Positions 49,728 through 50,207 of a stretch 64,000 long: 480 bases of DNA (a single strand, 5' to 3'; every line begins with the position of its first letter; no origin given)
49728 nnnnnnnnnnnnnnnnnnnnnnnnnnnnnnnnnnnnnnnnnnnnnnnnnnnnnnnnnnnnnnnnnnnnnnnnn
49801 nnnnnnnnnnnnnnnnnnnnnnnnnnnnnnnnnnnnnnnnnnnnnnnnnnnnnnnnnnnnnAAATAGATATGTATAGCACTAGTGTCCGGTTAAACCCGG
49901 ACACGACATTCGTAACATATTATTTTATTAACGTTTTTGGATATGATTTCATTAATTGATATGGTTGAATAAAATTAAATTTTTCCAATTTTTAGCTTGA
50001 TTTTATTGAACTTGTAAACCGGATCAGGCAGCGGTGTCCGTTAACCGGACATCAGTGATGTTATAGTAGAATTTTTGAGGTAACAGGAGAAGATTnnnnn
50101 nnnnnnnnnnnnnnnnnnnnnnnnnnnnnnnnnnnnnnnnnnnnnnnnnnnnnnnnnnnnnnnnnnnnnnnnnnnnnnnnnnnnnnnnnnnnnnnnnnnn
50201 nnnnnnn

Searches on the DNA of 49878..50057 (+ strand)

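Call 47: search_dna_similar(query=window:49878-50057:+, collection=plasmids, mode=distant, max_evalue=0.01)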
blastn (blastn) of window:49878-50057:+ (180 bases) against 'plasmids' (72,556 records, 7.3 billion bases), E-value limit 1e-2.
No match.
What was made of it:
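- Tried and rejected: blastn of copy C against plasmids in distant mode: no match (call 47).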
